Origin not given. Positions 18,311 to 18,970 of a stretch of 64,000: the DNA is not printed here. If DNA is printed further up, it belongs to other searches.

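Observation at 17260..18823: Acidic, Trp-rich 120-aa ORF translationally coupled to recA in the position usually occupied by recX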

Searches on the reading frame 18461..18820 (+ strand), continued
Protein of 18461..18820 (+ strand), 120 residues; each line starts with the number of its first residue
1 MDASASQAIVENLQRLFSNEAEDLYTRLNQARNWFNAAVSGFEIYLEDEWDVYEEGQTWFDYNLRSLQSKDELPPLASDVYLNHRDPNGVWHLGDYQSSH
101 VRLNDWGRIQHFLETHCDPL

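Call 44: find_encoding_contigs(protein=P0064, flank=5000, max_places=1)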
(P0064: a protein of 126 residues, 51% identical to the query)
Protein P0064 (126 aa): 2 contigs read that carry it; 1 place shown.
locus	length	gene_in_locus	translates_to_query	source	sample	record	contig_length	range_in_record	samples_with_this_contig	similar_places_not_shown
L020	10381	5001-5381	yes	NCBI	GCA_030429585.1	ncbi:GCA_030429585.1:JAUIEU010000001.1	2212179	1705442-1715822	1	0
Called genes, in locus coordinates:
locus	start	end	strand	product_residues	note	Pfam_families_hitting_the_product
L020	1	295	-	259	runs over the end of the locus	-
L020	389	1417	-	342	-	-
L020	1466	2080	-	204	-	-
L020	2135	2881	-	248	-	PF23441:SDR, PF00106:adh_short, PF01370:Epimerase (weak), PF08659:KR, PF13561:adh_short_C2, PF16363:GDP_Man_Dehyd (faint)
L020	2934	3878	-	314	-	PF01242:PTPS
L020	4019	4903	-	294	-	PF02649:GCHY-1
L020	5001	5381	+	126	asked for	-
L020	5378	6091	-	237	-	-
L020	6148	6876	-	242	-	PF00160:Pro_isomerase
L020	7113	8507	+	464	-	PF00278:Orn_DAP_Arg_deC, PF02784:Orn_Arg_deC_N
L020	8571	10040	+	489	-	PF02878:PGM_PMM_I, PF02879:PGM_PMM_II, PF02880:PGM_PMM_III, PF00408:PGM_PMM_IV (weak)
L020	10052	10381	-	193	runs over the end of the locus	PF09335:VTT_dom (weak)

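Call 45: find_encoding_contigs(protein=P0049, flank=5000, max_places=1)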
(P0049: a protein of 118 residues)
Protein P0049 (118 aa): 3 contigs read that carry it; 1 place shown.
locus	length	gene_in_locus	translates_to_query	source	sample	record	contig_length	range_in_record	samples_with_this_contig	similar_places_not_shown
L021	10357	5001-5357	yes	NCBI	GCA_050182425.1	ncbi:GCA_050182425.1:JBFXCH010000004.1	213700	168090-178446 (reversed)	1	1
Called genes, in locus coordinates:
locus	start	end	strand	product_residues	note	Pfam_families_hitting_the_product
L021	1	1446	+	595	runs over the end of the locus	PF02465:FliD_N, PF07195:FliD_C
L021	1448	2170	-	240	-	PF00106:adh_short, PF08659:KR, PF23441:SDR (weak), PF13561:adh_short_C2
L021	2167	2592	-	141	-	PF01242:PTPS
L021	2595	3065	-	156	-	PF01242:PTPS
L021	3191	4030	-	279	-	PF02649:GCHY-1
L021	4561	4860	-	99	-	-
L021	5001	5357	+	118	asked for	-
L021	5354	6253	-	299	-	PF02899:Phage_int_SAM_1, PF13495:Phage_int_SAM_4, PF00589:Phage_integrase, PF22823:MrpR_C_cat (faint)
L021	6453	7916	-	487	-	PF02934:GatB_N, PF02637:GatB_Yqey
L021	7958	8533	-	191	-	PF00300:His_Phos_1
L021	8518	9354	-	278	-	PF02654:CobS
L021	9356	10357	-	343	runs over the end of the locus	PF02277:DBI_PRT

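Call 46: find_encoding_contigs(protein=P0059, flank=5000, max_places=1)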
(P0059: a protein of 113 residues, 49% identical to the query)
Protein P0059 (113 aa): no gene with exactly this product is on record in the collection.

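Call 47: find_encoding_contigs(protein=P0063, flank=5000, max_places=1)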
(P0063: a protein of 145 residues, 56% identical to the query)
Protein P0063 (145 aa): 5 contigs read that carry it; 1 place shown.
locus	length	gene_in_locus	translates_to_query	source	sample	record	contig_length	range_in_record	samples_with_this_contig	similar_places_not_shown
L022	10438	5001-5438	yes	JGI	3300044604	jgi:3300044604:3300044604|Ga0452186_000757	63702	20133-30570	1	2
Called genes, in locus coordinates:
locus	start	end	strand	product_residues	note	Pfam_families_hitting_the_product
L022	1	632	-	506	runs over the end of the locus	PF01336:tRNA_anti-codon, PF00152:tRNA-synt_2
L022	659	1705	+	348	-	PF02826:2-Hacid_dh_C, PF07991:KARI_N, PF03807:F420_oxidored (faint), PF01450:KARI_C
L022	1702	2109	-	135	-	-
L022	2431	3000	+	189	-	PF09335:VTT_dom (weak)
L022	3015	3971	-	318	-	PF01242:PTPS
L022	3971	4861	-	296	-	PF02649:GCHY-1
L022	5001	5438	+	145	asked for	-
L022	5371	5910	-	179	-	-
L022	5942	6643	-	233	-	PF00160:Pro_isomerase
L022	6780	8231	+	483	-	PF00278:Orn_DAP_Arg_deC, PF02784:Orn_Arg_deC_N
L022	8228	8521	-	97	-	-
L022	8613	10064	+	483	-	PF02878:PGM_PMM_I, PF02879:PGM_PMM_II, PF02880:PGM_PMM_III, PF00408:PGM_PMM_IV (weak)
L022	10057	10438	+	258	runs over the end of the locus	PF23441:SDR (weak), PF00106:adh_short, PF01370:Epimerase (weak), PF08659:KR, PF13561:adh_short_C2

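Call 48: find_encoding_contigs(protein=P0081, flank=5000, max_places=1)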
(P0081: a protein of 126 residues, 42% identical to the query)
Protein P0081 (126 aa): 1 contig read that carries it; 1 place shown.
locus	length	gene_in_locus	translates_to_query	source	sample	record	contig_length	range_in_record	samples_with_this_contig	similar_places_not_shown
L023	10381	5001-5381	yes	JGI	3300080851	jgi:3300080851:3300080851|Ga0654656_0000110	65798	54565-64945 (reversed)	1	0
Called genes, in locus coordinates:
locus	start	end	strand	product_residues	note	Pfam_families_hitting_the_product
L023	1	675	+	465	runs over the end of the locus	-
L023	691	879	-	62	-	-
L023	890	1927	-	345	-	PF04230:PS_pyruv_trans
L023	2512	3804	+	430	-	PF02812:ELFV_dehydrog_N, PF00208:ELFV_dehydrog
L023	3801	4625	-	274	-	PF02649:GCHY-1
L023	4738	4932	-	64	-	PF04324:Fer2_BFD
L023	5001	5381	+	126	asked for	-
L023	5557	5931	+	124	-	PF00416:Ribosomal_S13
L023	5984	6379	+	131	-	PF00411:Ribosomal_S11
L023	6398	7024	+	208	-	PF00163:Ribosomal_S4, PF01479:S4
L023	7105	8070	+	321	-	PF01193:RNA_pol_L, PF01000:RNA_pol_A_bac, PF03118:RNA_pol_A_CTD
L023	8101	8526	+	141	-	PF01196:Ribosomal_L17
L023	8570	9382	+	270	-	PF01416:PseudoU_synth_1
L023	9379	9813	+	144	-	PF00572:Ribosomal_L13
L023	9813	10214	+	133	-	PF00380:Ribosomal_S9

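Call 52: find_related_loci(query=A3, collection=metagenome_contigs, flank=4000)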
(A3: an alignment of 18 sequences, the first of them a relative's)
Query A3 (126 aa) in metagenome_contigs; peptide patterns used: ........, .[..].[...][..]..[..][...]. (x = any residue, [..] = any of these).
26 stretches matched a pattern; 11 encode a relative of the query (tblastn E <= 1e-3); 11 distinct loci.
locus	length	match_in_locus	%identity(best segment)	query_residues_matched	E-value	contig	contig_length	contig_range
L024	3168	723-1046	49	2-108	1e-31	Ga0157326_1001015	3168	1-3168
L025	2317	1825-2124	50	3-102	1e-30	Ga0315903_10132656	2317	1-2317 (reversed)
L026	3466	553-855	51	1-101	6e-30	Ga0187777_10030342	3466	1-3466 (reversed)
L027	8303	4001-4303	50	1-101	2e-29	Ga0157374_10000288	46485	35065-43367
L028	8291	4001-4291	46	4-100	7e-29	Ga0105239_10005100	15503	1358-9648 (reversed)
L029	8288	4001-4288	47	5-100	2e-28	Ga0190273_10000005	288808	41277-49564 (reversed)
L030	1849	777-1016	59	22-101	2e-28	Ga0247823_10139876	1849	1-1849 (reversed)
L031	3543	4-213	57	32-101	4e-24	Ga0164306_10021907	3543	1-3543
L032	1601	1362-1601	48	1-84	3e-21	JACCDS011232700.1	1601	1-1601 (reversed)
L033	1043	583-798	50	22-97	8e-18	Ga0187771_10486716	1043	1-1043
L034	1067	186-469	40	2-95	3e-10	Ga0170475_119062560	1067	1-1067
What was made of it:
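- Tried and rejected: It was redone with A3 (call 52).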
